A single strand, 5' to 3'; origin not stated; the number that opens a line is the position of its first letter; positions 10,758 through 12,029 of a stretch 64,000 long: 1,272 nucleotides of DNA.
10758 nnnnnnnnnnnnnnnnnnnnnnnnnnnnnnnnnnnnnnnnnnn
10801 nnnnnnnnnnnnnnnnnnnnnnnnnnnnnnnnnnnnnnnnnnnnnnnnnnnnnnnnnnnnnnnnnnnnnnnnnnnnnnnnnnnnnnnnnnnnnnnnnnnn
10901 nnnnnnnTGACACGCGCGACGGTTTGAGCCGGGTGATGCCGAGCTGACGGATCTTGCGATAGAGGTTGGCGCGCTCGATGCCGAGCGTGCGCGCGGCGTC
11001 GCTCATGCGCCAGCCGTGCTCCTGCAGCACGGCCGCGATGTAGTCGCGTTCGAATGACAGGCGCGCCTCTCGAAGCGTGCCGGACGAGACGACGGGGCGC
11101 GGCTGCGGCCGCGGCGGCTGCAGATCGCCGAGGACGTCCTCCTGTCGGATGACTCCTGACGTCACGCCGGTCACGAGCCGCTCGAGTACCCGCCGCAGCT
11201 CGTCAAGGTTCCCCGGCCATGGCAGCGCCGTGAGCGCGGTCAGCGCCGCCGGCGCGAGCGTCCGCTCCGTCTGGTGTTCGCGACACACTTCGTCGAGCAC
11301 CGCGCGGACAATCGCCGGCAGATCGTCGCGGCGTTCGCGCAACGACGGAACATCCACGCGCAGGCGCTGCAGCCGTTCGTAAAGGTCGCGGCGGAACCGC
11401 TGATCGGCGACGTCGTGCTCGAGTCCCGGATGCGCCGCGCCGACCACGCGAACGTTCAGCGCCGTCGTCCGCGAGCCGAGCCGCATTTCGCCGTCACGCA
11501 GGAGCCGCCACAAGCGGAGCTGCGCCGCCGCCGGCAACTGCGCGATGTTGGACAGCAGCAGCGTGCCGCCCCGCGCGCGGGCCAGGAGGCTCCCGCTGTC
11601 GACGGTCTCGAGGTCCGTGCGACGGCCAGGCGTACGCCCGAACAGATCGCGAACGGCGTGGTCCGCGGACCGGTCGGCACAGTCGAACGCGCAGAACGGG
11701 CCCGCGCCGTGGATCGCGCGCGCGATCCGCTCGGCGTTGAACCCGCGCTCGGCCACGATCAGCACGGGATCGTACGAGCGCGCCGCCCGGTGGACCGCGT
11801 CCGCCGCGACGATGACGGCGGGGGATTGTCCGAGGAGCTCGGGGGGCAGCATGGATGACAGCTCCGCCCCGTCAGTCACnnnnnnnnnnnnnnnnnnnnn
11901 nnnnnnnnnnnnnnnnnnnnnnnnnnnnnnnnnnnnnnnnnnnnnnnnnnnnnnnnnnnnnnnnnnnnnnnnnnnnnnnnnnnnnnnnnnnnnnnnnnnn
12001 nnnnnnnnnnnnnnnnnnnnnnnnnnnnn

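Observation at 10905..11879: ATPase-dead sigma-54-activator look-alike with intact DNA-binding HTH, translationally coupled to the EPS outer-membrane / export genes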

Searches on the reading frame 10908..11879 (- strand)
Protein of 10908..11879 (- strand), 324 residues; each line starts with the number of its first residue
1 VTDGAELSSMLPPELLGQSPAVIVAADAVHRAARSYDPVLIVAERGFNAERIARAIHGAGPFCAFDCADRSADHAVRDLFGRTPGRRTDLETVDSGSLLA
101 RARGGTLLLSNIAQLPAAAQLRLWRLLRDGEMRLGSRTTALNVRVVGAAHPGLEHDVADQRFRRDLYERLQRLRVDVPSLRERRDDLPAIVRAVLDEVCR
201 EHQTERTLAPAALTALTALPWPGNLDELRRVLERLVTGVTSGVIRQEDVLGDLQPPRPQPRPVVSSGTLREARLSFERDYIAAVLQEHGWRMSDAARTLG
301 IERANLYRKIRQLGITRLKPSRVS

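Call 3: search_protein_families(library=pfam, proteins=[window:10908-11879:-], max_evalue=1)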
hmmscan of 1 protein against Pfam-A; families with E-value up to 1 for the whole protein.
window:10908-11879:- (324 aa): 8 families
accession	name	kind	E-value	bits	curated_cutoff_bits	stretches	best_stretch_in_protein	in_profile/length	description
PF00158.32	Sigma54_activat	-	2.2e-25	89.7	20.2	1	16-175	2-167/168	Sigma-54 interaction domain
PF25601.1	AAA_lid_14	-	4.2e-15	55.8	27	1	181-259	1-80/87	AAA+ ATPase lid domain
PF14532.12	Sigma54_activ_2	-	1.4e-14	55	25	1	16-180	1-138/138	Sigma-54 interaction domain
PF02954.25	HTH_8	-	9.9e-13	48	22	1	276-312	5-41/42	Bacterial regulatory protein, Fis family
PF18024.7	HTH_50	-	0.0084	16.2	27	1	267-315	2-49/50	Helix-turn-helix domain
PF02042.20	RWP-RK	-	0.014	15.8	29.3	1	290-317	13-40/49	RWP-RK domain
PF13744.12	HTH_37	-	0.027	14.7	27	1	280-306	22-48/80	Helix-turn-helix domain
PF01527.26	HTH_Tnp_1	-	0.25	12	24.1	0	286-313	20-47/75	Transposase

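Call 4: search_protein_families(library=ncbifam, proteins=[window:10908-11879:-], max_evalue=1)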
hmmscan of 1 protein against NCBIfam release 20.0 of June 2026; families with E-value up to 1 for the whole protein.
window:10908-11879:- (324 aa): 27 families (the best 25 are shown)
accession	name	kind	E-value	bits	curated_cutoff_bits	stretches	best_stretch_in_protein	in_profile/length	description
NF051870.1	NAssimRespRegNtrX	equivalog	6.2e-53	180.3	600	1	11-315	137-452/452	nitrogen assimilation response regulator NtrX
NF008485.2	PRK11388.1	equivalog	1.2e-46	159.3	551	1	29-316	348-638/643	dihydroxyacetone kinase operon transcriptional regulator DhaR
TIGR01818.1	ntrC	equivalog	1.3e-45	156.1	558.6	1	12-312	133-462/463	nitrogen regulation protein NR(I)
TIGR01817.1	nifA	equivalog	1.4e-43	149.4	528.85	1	13-250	196-439/534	nif-specific transcriptional activator NifA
NF003451.0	PRK05022.1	equivalog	4e-43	147.9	476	1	13-316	190-511/512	nitric oxide reductase transcriptional regulator NorR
NF041552.1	TF_PrdR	equivalog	1e-42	146.3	795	1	14-312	268-575/577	sigma-54 dependent transcriptional regulator PrdR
NF008469.0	PRK11361.1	equivalog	2.7e-41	141.7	714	1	14-316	144-457/461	acetoacetate metabolism transcriptional regulator AtoC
TIGR02915.1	PEP_resp_reg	equivalog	7.4e-40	137.1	502.6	1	15-315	141-444/445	PEP-CTERM-box response regulator transcription factor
TIGR02329.1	propionate_PrpR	equivalog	7.1e-39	133.8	499.2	1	14-311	213-525/526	propionate catabolism operon regulatory protein PrpR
NF008176.1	PRK10923.1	equivalog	1.6e-38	132.5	620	2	14-241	139-373/469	nitrogen regulation protein NR(I)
NF038308.1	RNA_repair_RtcR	equivalog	6.4e-38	130.9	650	1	18-307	185-505/530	RNA repair transcriptional activator RtcR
NF011953.0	PRK15424.1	equivalog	2.8e-37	128.5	703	1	14-312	220-533/538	propionate catabolism operon regulatory protein PrpR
NF041906.1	V4R_TF_MobR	exception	6.9e-37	127.1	999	1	16-311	235-542/544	phenol degradation transcriptional regulator MobR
NF011695.0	PRK15115.1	equivalog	8.9e-37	126.9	763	1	15-310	137-433/445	two-component system response regulator GlrR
NF007689.0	PRK10365.1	equivalog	2.9e-36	125.2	760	1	15-310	141-439/441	sigma-54-dependent response regulator transcription factor ZraR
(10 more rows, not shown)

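Call 6: search_solved_structures(query=window:10908-11879:-, max_evalue=0.00001, show_alignments=4)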
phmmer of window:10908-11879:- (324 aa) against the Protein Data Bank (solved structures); distinct sequences matched with E-value up to 0.00001: 35.
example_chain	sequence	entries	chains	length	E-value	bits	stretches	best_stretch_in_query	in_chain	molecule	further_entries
9qq6_C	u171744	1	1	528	9e-37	130.4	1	15-315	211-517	Nif-specific regulatory protein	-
5m7n_A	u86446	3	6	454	8.2e-36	127.2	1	14-315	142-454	Nitrogen assimilation regulatory protein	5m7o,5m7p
1ojl_A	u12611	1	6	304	2.3e-35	125.7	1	15-310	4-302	TRANSCRIPTIONAL REGULATORY PROTEIN ZRAR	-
6iy8_A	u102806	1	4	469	2.9e-32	115.6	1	16-236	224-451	Positive regulator CapR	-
26jl_A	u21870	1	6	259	1.4e-31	113.3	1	14-237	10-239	Flagellar regulatory protein A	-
4l4u_A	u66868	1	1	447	1.3e-29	106.9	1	14-315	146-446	Transcriptional regulator (NtrC family)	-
8p53_C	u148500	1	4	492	4e-29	105.3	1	14-244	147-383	Transcriptional regulator FleQ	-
5exx_A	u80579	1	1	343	3.6e-28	102.1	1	14-244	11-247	Transcriptional regulator FleQ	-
7ejw_C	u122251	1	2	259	5e-28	101.6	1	14-244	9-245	Transcriptional regulator FleQ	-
6j7e_A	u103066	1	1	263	5.3e-28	101.6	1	14-244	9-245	Nitrogen assimilation regulatory protein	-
5exp_A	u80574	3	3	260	5.8e-28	101.4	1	14-244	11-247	Transcriptional regulator FleQ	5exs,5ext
8pb9_D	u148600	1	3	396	1.9e-27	99.7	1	14-244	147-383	Transcriptional regulator FleQ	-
1ny6_A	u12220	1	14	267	2.7e-27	99.2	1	14-237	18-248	transcriptional regulator (NtrC family)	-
4ly6_A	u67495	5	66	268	2.8e-27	99.2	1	14-237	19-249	Transcriptional regulator (NtrC family)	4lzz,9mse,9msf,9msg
6luf_A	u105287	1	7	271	3.6e-27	98.8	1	31-250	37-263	Flagellar regulatory protein C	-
7v2b_A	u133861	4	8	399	1.1e-26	97.2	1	15-238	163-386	VpsR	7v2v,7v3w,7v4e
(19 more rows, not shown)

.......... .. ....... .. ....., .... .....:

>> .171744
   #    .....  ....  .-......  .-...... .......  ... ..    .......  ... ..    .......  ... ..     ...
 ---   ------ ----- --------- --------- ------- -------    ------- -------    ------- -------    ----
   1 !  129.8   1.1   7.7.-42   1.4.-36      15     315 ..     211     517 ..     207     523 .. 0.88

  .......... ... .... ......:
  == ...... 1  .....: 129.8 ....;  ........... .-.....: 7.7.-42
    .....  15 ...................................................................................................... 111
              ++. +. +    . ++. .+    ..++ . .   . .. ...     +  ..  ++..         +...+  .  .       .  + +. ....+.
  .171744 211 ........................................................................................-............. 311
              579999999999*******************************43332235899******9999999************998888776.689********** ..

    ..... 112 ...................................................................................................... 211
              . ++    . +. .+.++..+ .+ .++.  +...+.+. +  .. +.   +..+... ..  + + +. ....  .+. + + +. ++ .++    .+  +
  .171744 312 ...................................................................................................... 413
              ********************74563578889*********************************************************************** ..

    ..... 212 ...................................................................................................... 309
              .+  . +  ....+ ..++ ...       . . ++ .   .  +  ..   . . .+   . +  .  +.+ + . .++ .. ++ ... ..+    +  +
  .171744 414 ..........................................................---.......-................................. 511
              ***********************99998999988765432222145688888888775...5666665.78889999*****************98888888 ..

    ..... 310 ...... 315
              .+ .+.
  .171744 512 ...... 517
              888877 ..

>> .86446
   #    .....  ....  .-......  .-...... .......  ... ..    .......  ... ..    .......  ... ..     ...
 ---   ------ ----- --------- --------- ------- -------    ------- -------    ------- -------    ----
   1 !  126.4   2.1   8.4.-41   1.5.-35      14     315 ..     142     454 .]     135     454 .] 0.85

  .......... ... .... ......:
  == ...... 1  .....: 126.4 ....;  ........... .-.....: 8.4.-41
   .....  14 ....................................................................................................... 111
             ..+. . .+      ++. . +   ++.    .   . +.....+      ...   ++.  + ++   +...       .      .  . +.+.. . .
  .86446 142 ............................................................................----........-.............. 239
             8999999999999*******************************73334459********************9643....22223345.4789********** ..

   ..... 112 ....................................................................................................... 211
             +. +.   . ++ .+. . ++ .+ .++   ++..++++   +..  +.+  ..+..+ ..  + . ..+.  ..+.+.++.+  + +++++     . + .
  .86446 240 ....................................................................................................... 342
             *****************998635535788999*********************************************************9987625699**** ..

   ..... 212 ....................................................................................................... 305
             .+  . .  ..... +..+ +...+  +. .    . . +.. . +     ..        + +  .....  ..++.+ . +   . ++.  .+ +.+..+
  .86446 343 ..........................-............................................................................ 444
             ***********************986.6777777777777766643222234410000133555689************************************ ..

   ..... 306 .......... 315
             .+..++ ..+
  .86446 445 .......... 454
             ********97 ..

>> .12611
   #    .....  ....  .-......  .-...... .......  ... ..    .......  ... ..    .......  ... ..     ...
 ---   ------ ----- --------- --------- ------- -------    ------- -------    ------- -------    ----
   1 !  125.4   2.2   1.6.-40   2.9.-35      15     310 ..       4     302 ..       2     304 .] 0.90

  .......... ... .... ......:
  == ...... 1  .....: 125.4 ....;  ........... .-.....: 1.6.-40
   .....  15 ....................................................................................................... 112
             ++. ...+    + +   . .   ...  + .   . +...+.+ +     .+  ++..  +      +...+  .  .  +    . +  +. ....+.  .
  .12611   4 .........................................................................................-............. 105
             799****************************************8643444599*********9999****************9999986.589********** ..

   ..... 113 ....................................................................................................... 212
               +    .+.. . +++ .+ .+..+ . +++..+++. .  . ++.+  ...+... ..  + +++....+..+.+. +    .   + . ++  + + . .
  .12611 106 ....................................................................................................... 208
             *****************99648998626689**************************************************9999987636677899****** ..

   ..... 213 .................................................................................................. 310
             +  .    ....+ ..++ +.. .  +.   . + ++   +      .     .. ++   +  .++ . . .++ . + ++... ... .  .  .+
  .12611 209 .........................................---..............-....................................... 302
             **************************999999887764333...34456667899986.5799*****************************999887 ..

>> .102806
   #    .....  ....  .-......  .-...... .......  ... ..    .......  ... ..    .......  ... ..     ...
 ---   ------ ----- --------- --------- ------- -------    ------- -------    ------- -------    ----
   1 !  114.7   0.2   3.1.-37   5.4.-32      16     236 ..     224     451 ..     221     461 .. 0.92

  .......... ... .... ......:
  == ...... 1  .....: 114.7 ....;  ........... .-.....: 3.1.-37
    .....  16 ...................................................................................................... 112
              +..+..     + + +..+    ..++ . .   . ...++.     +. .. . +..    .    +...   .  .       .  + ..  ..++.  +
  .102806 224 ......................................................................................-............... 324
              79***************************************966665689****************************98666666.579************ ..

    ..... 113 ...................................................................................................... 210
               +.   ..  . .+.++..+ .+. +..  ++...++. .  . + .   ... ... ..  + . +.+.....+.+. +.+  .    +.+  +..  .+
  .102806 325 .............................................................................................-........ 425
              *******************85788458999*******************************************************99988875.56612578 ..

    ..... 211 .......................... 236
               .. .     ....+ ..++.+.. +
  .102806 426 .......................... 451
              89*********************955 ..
